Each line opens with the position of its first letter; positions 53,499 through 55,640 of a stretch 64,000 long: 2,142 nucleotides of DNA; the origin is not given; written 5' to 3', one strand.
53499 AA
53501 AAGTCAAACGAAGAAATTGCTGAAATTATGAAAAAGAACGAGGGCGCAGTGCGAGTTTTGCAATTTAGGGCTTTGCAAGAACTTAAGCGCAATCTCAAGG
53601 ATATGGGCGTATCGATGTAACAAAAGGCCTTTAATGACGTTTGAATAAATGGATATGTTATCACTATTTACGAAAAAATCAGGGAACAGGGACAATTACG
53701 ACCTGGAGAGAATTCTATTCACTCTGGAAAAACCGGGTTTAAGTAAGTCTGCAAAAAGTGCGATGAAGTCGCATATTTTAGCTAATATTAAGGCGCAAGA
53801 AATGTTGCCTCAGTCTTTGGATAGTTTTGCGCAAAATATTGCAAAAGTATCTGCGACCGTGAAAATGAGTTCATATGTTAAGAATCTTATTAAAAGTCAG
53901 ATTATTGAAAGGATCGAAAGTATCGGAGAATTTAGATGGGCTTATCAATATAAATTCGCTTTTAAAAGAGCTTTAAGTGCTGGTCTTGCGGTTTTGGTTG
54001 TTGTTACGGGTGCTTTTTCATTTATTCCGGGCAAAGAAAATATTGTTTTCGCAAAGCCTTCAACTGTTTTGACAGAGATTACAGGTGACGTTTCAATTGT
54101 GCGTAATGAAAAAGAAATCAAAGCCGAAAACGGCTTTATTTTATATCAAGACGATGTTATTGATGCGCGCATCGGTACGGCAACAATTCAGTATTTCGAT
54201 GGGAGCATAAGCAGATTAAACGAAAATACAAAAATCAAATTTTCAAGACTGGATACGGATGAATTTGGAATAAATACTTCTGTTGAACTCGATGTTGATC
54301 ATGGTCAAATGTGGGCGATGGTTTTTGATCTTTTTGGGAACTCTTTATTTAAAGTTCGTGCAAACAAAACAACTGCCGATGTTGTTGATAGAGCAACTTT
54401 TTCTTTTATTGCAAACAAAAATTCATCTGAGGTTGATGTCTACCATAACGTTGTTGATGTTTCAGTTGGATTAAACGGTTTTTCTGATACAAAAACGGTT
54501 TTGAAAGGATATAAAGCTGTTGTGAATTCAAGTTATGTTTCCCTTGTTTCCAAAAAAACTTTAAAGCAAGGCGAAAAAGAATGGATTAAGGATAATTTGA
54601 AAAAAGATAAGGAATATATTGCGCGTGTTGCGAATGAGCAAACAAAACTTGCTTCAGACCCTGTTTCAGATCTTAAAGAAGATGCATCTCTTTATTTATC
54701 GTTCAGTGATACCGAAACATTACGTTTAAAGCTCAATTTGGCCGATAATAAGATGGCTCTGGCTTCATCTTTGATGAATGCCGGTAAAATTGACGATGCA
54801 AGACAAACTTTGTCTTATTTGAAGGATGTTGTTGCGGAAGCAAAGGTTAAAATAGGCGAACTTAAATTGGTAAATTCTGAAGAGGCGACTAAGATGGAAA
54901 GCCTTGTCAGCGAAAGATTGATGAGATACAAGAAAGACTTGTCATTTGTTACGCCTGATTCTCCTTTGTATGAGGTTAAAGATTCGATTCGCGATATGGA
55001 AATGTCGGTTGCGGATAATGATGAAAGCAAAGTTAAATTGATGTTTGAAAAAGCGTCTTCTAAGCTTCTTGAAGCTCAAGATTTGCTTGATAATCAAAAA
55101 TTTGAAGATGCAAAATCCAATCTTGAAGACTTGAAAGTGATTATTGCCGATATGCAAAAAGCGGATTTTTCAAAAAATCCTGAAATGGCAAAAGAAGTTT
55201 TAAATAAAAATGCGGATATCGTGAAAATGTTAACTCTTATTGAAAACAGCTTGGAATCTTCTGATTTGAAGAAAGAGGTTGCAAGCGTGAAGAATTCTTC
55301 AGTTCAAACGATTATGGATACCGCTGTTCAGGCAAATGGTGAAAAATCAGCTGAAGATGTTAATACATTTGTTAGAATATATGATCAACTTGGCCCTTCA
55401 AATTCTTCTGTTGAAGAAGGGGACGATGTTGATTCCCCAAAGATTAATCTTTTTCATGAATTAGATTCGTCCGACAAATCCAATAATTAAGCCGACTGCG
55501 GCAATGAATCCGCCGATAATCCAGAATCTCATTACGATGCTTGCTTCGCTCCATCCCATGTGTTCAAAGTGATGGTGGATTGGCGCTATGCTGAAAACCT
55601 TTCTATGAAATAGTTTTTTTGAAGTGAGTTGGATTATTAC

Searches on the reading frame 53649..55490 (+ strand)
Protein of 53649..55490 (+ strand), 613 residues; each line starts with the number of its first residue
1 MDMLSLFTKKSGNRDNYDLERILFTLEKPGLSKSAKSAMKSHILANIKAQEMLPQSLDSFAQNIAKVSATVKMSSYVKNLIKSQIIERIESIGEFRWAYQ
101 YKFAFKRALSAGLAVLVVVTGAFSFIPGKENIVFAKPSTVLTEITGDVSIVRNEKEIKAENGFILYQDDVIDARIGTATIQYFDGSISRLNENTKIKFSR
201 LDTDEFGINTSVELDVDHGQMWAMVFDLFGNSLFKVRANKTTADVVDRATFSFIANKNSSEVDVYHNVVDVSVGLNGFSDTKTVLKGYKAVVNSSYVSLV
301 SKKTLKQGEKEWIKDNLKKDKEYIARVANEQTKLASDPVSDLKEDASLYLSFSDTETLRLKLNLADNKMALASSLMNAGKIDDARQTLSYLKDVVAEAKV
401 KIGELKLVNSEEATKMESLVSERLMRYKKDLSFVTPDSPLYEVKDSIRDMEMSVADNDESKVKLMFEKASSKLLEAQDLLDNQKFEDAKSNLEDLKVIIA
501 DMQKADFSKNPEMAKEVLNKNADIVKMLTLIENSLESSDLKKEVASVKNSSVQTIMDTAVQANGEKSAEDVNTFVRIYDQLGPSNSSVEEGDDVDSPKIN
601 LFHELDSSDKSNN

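Call 75: search_protein_families(library=pfam, proteins=[window:53649-55490:+], max_evalue=0.01)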
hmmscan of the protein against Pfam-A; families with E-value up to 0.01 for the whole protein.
window:53649-55490:+ (613 aa): 2 families
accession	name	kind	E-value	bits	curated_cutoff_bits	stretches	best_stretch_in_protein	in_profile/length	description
PF18915.5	DUF5667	-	9.1e-17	61.7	27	2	434-523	2-84/99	Domain of unknown function (DUF5667)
PF04773.18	FecR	-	3.2e-05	24.7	24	1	177-269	10-96/97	FecR protein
